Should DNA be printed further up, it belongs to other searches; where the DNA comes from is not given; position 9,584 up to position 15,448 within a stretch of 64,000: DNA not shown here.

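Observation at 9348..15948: Three-gene signalling module around an 1855-aa kinase-like/AAA/GAF/PAS/histidine-kinase fusion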

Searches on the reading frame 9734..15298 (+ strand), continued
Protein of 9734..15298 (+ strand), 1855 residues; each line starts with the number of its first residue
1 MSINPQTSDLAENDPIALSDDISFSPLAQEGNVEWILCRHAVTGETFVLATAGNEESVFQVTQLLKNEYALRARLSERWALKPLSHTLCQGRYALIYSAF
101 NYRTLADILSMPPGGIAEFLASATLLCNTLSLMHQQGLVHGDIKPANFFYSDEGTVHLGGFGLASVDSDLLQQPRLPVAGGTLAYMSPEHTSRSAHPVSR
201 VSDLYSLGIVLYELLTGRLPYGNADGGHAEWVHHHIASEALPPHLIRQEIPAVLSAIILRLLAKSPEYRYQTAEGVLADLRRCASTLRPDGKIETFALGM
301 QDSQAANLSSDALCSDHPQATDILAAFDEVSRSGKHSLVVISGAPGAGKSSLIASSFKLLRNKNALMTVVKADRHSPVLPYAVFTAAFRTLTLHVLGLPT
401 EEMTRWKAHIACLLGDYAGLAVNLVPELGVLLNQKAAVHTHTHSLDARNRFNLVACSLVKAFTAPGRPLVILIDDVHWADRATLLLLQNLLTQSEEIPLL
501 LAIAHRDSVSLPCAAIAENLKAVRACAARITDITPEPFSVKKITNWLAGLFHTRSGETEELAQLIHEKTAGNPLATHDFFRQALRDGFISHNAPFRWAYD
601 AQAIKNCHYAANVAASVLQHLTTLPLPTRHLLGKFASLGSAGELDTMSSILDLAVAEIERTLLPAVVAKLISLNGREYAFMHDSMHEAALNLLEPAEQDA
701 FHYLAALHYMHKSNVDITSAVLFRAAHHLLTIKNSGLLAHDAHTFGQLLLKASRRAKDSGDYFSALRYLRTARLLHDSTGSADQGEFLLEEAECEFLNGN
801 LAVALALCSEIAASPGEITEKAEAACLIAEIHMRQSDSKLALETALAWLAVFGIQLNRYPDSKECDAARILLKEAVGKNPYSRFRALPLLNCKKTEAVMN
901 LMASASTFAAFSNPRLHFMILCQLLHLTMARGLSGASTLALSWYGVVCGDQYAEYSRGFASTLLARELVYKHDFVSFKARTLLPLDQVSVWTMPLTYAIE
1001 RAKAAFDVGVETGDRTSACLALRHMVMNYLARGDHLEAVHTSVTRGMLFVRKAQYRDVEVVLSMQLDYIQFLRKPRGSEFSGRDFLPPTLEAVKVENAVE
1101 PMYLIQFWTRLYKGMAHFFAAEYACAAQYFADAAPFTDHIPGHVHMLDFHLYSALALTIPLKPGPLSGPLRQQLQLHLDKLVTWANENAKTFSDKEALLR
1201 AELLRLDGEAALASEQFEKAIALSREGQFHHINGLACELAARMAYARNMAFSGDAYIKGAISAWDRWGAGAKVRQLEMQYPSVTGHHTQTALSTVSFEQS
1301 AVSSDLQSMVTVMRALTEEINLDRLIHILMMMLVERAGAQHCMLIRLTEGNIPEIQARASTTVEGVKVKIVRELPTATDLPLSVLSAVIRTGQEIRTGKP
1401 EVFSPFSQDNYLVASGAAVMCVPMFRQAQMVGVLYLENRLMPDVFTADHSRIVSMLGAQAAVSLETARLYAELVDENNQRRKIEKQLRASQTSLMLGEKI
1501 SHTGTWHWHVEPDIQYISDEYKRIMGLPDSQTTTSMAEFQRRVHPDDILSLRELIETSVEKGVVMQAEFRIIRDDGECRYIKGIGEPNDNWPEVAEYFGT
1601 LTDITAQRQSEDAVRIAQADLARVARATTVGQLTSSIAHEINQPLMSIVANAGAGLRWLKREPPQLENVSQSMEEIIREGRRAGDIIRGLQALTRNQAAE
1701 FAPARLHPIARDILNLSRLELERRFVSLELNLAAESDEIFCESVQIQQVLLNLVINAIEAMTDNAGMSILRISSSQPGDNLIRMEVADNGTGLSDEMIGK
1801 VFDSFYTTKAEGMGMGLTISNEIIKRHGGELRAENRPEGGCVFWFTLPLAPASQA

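Call 79: search_protein_families(library=pfam, proteins=[L039:4500-5138:+, L039:3522-3917:-, L039:5869-11400:+], max_evalue=0.001)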
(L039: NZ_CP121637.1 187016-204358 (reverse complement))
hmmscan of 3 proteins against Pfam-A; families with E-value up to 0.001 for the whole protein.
L039:4500-5138:+ (212 aa): 4 families
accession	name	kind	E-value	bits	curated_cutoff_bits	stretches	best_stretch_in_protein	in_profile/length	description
PF00072.30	Response_reg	-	2e-25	89.5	30.2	1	8-118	1-111/111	Response regulator receiver domain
PF00196.25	GerE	-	5.9e-23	80.7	23.5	1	142-198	1-57/57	Bacterial regulatory proteins, luxR family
PF08281.18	Sigma70_r4_2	-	2.1e-08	34.1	25.7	1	137-186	4-54/54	Sigma-70, region 4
PF04545.22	Sigma70_r4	-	1e-05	25.3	24.1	1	142-186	3-48/50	Sigma-70, region 4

L039:3522-3917:- (131 aa): 2 families
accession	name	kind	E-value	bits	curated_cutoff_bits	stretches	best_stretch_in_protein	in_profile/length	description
PF00072.30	Response_reg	-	3.1e-24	85.7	30.2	1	8-117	1-110/111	Response regulator receiver domain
PF06490.17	FleQ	-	1.3e-06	29.1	22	1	8-120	2-106/108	Flagellar regulatory protein FleQ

L039:5869-11400:+ (1843 aa): 13 families
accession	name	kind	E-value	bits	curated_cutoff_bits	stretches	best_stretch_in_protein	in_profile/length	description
PF13191.12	AAA_16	-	1.8e-42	146.1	32.6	1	291-480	1-167/167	AAA ATPase domain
PF00069.31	Pkinase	-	1.6e-29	103.6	31.7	1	48-258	48-261/263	Protein kinase domain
PF02518.31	HATPase_c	-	1.8e-25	90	26.4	1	1717-1826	1-110/111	Histidine kinase-, DNA gyrase B-, and HSP90-like ATPase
PF07714.23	PK_Tyr_Ser-Thr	-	2.5e-15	57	23.1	1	64-250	67-250/258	Protein tyrosine and serine/threonine kinase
PF01590.32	GAF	-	6.6e-15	56.2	22.4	1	1307-1449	2-133/133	GAF domain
PF13185.12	GAF_2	-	6.4e-14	52.8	28.6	1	1307-1450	4-136/136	GAF domain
PF13426.13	PAS_9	-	7.3e-12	45.9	27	1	1475-1574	3-102/103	PAS domain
PF13492.12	GAF_3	-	3.4e-09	37.6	27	1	1307-1451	2-129/129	GAF domain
PF00512.31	HisKA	-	3.5e-09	37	26.9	1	1606-1673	2-64/66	His Kinase A (phospho-acceptor) domain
PF13188.13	PAS_8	-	2.2e-06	27.8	21.8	1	1464-1523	2-57/65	PAS domain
PF00989.32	PAS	-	5.6e-06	26.8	22.6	1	1465-1504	3-42/113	PAS fold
PF14531.12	Kinase-like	-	9.2e-06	25.5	25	1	97-207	148-256/289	Kinase-like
PF08448.16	PAS_4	-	0.00092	19.9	23.1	0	1475-1577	7-109/110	PAS fold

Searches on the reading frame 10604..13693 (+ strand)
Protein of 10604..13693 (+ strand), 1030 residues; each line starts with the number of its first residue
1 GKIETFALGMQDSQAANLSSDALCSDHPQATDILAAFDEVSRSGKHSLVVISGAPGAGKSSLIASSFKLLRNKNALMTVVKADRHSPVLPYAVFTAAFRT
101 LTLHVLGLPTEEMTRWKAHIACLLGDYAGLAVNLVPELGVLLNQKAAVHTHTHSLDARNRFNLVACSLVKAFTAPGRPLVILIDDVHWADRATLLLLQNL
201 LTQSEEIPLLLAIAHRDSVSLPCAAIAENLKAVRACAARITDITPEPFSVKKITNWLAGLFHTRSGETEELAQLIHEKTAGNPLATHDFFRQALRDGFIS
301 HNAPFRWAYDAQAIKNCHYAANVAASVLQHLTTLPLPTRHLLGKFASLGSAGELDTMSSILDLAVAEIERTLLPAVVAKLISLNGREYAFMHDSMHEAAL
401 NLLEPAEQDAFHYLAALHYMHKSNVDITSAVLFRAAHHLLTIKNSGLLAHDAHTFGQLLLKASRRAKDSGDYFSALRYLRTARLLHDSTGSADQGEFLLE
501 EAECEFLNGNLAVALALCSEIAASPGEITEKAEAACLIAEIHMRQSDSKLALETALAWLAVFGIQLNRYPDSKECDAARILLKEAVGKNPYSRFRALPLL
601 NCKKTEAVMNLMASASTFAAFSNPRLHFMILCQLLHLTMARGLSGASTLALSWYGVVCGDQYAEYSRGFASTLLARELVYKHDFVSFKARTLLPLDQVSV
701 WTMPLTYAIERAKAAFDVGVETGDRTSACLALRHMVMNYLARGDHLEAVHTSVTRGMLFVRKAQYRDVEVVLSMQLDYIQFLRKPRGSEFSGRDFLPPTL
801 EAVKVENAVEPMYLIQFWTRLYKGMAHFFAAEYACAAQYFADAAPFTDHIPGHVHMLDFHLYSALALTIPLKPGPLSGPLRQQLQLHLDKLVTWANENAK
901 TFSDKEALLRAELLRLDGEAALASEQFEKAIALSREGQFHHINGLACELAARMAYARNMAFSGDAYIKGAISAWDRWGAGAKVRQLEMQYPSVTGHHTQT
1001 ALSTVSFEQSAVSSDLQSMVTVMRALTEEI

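Call 43: search_solved_structures(query=window:10604-13693:+, max_evalue=0.01)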
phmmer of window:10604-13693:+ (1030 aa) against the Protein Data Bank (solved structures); distinct sequences matched with E-value up to 0.01: 0.
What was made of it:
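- Closest known: MalT and PH0952-type STAND signalling ATPases. Different: There is no sequence-level similarity to any solved STAND protein (call 43).
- Tried and rejected: The STAND region has no sequence-level PDB relative (call 43).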

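Call 67: predict_structure(alignment_id=A1)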
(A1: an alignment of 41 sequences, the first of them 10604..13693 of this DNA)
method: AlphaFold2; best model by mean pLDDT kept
length: 1030 residues; sequences in the alignment: 41
mean_pLDDT: 84.0   pTM: 0.71
mean pLDDT of the five models: 84.0, 81.1, 80.9, 80.6, 79.4
residues with pLDDT >= 90: 486; 70-90: 418; 50-70: 57; < 50: 69
segments of 3 or more residues with pLDDT < 50: 1-21, 150-155, 320-325, 801-810, 996-1016
pLDDT, mean of each block of 10 residues (from residue 1): 30 35 69 93 92 82 86 89 78 90 91 92 85 86 70 57 88 89 91 89 83 89 86 91 88 84 82 85 75 77 70 72 55 87 90 91 93 86 85 79 91 94 79 91 87 89 85 89 79 76 85 91 86 90 77 92 89 92 87 92 92 90 86 95 95 91 90 94 88 93 94 91 79 94 93 89 77 92 81 78 41 81 96 96 87 90 97 88 94 94 97 93 96 94 97 91 92 94 92 56 37 45 50
secondary structure, 60 per line:
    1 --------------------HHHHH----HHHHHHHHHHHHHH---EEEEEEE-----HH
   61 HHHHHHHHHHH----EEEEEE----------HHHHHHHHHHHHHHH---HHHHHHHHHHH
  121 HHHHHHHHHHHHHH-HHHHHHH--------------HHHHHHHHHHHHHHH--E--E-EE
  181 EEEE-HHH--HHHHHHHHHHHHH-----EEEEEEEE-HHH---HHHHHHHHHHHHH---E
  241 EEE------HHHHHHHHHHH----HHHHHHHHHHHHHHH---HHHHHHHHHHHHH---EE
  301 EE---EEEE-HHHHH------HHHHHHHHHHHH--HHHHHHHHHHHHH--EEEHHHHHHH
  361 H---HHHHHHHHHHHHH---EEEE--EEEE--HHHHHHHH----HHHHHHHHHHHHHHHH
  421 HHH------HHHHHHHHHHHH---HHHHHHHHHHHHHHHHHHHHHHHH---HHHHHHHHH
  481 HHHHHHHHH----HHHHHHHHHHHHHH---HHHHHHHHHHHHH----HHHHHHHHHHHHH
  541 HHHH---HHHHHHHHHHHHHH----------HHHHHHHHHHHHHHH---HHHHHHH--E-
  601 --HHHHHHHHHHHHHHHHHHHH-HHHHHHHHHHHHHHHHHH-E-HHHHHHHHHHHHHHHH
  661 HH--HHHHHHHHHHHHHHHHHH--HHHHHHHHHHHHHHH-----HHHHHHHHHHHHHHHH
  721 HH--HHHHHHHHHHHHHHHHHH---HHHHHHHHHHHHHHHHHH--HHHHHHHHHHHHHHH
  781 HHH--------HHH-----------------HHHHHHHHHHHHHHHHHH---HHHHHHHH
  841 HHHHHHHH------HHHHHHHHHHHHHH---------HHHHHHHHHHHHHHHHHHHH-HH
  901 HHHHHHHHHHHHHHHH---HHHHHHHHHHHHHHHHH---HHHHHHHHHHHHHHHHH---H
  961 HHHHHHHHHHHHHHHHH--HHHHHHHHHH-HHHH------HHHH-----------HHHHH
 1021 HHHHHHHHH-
elements in order (helices of 4 or more, strands of 3 or more residues): H21-25 H30-43 E47-53 H59-71 E76-81 H92-106 H110-134 H136-142 H157-171 E179-184 H191-203 E209-216 H224-236 E240-243 H250-260 H265-279 H283-295 E299-302 E306-309 H311-315 H322-333 H336-348 E351-353 H354-361 H365-377 E381-384 E387-390 H393-400 H405-423 H430-441 H445-468 H472-489 H494-507 H511-523 H528-544 H548-561 H572-586 H590-596 H603-622 H624-641 H645-662 H665-682 H685-699 H705-722 H725-742 H746-763 H766-783 H812-829 H833-848 H855-868 H878-897 H899-916 H920-936 H940-956 H960-977 H980-989 H991-994 H1001-1004 H1016-1029
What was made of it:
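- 10694..13603 (+): STAND module (aa 321-1290): P-loop NTPase (Walker A K349, Walker B D474/D475), helical and winged-helix arm, and a long TPR-like solenoid. AlphaFold2 model with pLDDT 84 and pTM 0.71 (call 67).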

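Call 69: fold_search(model_id=the predicted structure, library=pdb)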
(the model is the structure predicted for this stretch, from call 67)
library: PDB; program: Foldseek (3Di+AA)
matches with E <= 10: 1241; with E <= 0.001: 37
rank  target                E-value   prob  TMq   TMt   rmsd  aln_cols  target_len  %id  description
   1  6mfv_A                3.1e-11  1.00  0.36  0.51  10.6       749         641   15  Crystal structure of the Signal Transduction ATPase with Numerous Domains (STAND) protein with a tetratricopeptide rep (released 2019-02-20)
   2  8bob_C                2.8e-06  1.00  0.27  0.57   7.0       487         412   15  Structural basis for negative regulation of the maltose system (released 2023-10-18)
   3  8bbg_D                1.5e-05  1.00  0.24  0.20  31.6      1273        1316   11  Structure of the IFT-A complex; anterograde IFT-A train model (released 2022-12-21)
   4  9zjr                  3.2e-05  1.00  0.23  0.21  17.3      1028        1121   11  Human sterile alpha motif domain-containing protein 9 (SAMD9), monomer (released 2026-02-25)
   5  9zjz                  4.7e-05  1.00  0.22  0.20  18.8       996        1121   11  Human sterile alpha motif domain-containing protein 9 (SAMD9), loss-of-function mutant R685Q/G686C/I968C (released 2026-02-25)
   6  7qds_B                8.1e-05  1.00  0.25  0.26  23.2      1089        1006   10  Apo human SKI complex in the open state (released 2022-02-02)
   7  2qen                  9.7e-05  1.00  0.18  0.46  14.7       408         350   14  The walker-type atpase paby2304 of pyrococcus abyssi (released 2008-07-01)
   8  7jk6_A                1.1e-04  1.00  0.19  0.43  13.9       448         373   13  Structure of Drosophila ORC in the active conformation (released 2020-09-09)
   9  8rw5                  1.1e-04  1.00  0.24  0.28  20.8       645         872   14  Symmetry expansion of dimeric transmembrane anti-sigma factor DdvA (released 2024-11-06)
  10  8jo0_A                1.3e-04  1.00  0.17  0.38  18.1       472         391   10  The Cryo-EM structure of a heptameric CED-4/CED-3 catalytic complex (released 2023-06-28)
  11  8bbe_D                1.3e-04  1.00  0.26  0.37  13.9       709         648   12  Structure of the IFT-A complex; IFT-A2 module (released 2022-12-21)
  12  8s0e_G                2.8e-04  1.00  0.16  0.39  14.5       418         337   12  H. sapiens OCCM bound to double stranded DNA (released 2024-10-02)
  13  9zjv_A                3.2e-04  1.00  0.22  0.21  17.6       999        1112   10  Human sterile alpha motif domain-containing protein 9 (SAMD9), asymmetric dimer "wing" shape (released 2026-02-25)
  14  7jlv_A                3.4e-04  1.00  0.15  0.30  15.2       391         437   12  Structure of the activated Roq1 resistosome directly recognizing the pathogen effector XopQ (released 2020-12-02)
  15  5v8f_A                3.7e-04  1.00  0.17  0.35  14.2       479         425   12  Structural basis of MCM2-7 replicative helicase loading by ORC-Cdc6 and Cdt1 (released 2017-05-10)
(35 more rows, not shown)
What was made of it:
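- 10694..13603 (+): Top Foldseek hits are 6mfv_A, a STAND-TPR protein (E 3e-11), and MalT 8bob_C (E 3e-6) (call 69).
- On STAND NTPase (MalT clade): Foldseek top hits are the STAND-TPR protein 6mfv_A (E 3e-11, TMt 0.51) and MalT 8bob_C (E 3e-6, TMt 0.57), followed by SAMD9, CED-4 and Roq1 (call 69).
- Closest known: MalT and PH0952-type STAND signalling ATPases. Same: These are the best structural matches: 6mfv_A at E 3e-11 and MalT 8bob_C at E 3e-6 (call 69).
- STAND fold by AlphaFold and Foldseek (calls 67, 69).
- Tried and rejected: Structure prediction was needed to classify it (calls 67, 69).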
